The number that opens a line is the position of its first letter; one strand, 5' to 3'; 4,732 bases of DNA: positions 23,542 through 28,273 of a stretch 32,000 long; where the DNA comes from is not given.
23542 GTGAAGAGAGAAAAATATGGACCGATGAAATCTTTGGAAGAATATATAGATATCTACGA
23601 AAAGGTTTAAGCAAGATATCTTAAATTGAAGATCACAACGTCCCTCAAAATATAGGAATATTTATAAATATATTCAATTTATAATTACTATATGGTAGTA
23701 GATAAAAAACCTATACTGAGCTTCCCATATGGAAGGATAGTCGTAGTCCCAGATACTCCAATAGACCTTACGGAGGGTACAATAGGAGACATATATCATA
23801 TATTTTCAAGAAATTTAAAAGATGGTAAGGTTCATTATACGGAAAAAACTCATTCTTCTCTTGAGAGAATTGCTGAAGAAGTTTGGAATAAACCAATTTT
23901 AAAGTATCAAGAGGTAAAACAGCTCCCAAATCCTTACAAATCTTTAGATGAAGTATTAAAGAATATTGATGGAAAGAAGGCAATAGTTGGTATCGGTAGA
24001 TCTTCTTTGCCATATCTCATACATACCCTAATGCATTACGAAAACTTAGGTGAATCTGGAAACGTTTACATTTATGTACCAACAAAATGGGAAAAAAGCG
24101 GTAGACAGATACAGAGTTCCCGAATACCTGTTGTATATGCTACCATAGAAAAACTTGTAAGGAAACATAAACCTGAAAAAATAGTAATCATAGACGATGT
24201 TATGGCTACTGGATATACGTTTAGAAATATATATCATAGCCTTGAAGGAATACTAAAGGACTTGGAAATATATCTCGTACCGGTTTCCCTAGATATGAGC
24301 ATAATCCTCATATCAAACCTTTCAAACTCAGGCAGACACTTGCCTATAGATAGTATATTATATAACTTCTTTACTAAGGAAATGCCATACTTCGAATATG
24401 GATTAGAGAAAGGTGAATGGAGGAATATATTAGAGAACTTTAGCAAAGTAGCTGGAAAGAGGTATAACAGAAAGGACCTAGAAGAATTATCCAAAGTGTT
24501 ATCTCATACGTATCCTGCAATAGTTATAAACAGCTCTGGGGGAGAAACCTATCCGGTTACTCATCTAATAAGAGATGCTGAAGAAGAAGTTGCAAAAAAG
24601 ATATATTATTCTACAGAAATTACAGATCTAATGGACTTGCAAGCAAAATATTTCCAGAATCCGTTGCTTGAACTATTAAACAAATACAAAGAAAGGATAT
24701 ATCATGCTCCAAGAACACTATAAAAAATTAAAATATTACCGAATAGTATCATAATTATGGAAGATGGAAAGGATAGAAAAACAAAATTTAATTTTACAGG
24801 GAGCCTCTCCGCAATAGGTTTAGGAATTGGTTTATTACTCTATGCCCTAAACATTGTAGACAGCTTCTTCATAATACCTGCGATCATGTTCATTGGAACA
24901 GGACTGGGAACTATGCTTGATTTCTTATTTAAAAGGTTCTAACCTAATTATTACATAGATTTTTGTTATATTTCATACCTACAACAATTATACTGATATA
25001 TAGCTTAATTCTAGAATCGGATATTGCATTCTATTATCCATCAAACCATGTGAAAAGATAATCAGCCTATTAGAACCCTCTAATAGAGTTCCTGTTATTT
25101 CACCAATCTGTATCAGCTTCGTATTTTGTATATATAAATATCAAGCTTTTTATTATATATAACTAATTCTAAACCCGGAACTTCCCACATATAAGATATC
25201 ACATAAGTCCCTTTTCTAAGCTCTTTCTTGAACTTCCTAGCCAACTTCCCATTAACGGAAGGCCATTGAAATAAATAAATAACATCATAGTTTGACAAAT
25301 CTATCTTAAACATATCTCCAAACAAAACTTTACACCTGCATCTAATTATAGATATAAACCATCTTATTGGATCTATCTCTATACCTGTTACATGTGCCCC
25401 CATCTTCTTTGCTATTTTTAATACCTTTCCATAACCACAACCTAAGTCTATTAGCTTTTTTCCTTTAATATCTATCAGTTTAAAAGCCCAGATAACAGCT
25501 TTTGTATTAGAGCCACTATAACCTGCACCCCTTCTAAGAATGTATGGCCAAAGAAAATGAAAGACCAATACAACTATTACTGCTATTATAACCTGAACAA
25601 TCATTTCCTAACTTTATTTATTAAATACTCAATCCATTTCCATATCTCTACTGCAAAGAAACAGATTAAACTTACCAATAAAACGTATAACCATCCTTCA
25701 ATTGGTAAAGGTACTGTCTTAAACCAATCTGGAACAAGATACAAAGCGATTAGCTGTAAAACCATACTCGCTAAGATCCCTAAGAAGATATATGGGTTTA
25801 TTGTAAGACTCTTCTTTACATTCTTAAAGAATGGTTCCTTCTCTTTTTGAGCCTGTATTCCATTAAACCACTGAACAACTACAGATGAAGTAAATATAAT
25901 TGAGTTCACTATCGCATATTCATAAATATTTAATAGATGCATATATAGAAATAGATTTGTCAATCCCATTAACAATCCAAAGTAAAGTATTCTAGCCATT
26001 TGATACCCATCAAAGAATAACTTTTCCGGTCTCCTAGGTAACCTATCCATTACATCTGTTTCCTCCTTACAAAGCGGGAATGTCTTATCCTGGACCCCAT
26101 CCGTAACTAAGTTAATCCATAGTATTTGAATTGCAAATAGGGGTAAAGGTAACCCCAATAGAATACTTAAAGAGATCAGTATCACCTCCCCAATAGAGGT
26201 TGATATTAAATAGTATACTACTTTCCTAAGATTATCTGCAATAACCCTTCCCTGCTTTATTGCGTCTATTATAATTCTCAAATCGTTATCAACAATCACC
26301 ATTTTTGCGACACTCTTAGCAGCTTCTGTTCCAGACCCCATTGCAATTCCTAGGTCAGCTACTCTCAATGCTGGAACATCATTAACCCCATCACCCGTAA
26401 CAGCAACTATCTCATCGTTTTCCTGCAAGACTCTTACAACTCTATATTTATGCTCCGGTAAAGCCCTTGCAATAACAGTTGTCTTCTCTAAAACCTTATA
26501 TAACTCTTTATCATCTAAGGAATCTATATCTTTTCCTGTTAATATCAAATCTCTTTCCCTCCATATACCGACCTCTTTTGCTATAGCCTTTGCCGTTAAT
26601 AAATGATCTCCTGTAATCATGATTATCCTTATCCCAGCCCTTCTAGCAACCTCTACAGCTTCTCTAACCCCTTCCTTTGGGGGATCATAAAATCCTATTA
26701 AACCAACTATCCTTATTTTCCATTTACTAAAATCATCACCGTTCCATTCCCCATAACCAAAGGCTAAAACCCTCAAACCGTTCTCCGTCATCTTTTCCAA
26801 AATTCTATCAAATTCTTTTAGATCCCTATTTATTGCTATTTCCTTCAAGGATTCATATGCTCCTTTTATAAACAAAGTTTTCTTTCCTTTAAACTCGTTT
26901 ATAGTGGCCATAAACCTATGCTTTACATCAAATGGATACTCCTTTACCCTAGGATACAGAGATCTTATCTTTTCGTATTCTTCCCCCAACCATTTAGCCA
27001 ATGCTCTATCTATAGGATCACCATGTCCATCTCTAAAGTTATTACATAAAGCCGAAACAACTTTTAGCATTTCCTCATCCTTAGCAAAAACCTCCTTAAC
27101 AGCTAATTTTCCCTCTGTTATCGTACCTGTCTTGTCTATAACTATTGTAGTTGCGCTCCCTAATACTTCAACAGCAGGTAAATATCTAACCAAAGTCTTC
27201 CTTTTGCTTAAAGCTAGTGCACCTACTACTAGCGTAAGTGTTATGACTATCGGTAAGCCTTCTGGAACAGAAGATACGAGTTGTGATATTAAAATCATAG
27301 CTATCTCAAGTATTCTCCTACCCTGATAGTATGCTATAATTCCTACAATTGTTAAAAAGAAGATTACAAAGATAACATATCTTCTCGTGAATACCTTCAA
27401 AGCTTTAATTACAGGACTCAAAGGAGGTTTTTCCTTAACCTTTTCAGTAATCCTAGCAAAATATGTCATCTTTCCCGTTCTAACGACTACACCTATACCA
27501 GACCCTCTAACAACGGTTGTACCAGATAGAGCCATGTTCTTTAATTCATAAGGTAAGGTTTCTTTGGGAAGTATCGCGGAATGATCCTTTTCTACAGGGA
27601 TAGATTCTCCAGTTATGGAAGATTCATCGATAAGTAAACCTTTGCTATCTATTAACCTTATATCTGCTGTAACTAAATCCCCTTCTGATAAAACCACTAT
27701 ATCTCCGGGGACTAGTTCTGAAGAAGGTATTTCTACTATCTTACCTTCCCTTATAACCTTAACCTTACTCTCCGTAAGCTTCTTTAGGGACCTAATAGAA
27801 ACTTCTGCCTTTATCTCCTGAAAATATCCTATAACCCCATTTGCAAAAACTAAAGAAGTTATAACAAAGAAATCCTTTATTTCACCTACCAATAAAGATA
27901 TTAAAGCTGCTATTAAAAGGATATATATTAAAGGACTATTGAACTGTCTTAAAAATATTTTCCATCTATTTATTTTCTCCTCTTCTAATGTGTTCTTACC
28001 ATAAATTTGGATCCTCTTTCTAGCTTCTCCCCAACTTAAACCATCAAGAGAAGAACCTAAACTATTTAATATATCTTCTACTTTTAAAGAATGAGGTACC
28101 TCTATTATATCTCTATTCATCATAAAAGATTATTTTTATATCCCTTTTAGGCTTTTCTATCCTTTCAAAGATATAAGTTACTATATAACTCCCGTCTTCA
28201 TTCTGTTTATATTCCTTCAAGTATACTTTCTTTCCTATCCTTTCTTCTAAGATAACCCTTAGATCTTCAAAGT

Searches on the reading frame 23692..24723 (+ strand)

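Call 9: search_protein_families(library=pfam, proteins=[window:23692-24723:+], max_evalue=0.01)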
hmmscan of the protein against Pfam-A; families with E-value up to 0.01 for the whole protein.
window:23692-24723:+ (343 aa): 3 families
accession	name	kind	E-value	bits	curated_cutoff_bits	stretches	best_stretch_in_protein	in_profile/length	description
PF00156.33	Pribosyltran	-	0.00054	19.8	26.3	1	73-184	3-110/158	Phosphoribosyl transferase domain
PF24390.1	PRTase-CE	-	0.00077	19.8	27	1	120-235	74-186/253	PRTase-CE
PF15609.12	PRTase_2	-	0.0026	17.7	28.8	0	159-196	117-153/188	Phosphoribosyl transferase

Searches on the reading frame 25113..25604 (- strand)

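Call 9: search_protein_families(library=pfam, proteins=[window:25113-25604:-], max_evalue=0.01)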
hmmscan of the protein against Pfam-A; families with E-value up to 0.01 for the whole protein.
window:25113-25604:- (163 aa): 6 families
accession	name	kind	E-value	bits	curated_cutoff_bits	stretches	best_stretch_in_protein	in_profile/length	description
PF13489.12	Methyltransf_23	-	1.5e-05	25.2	27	1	45-85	20-60/164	Methyltransferase domain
PF13847.12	Methyltransf_31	-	0.00013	22.1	27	1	47-112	3-81/145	Methyltransferase domain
PF13649.12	Methyltransf_25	-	0.00018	22.6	27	1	52-113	2-73/97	Methyltransferase domain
PF08241.18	Methyltransf_11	-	0.0011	20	21.2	1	53-79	2-28/95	Methyltransferase domain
PF02353.26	CMAS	-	0.0039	17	27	1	47-77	62-93/273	Mycolic acid cyclopropane synthetase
PF01728.25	FtsJ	-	0.0071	16.7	24.1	1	40-102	15-79/181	FtsJ-like methyltransferase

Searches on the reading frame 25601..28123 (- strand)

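Call 9: search_protein_families(library=pfam, proteins=[window:25601-28123:-], max_evalue=0.01)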
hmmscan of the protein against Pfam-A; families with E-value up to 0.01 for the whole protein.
window:25601-28123:- (840 aa): 7 families
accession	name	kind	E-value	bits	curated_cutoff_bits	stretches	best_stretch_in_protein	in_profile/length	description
PF00122.25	E1-E2_ATPase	-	1.9e-46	158.3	28.1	1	115-308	1-181/181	E1-E2 ATPase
PF00689.26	Cation_ATPase_C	-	1.2e-39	136.4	27.3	1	659-831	1-175/175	Cation transporting ATPase, C-terminus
PF00702.32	Hydrolase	-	7.7e-24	85.6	26.4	1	326-590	3-191/191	haloacid dehalogenase-like hydrolase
PF00690.31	Cation_ATPase_N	-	2.8e-20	72.2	20.4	1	11-76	2-69/69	Cation transporter/ATPase, N-terminus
PF08282.18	Hydrolase_3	-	2.2e-09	37.9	20.9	1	565-614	198-247/255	haloacid dehalogenase-like hydrolase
PF13246.12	Cation_ATPase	-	1.6e-08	34.9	21.7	1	364-426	17-84/91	Cation transport ATPase (P-type)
PF12710.13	HAD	-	1.4e-06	29.3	27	1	478-587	85-189/189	haloacid dehalogenase-like hydrolase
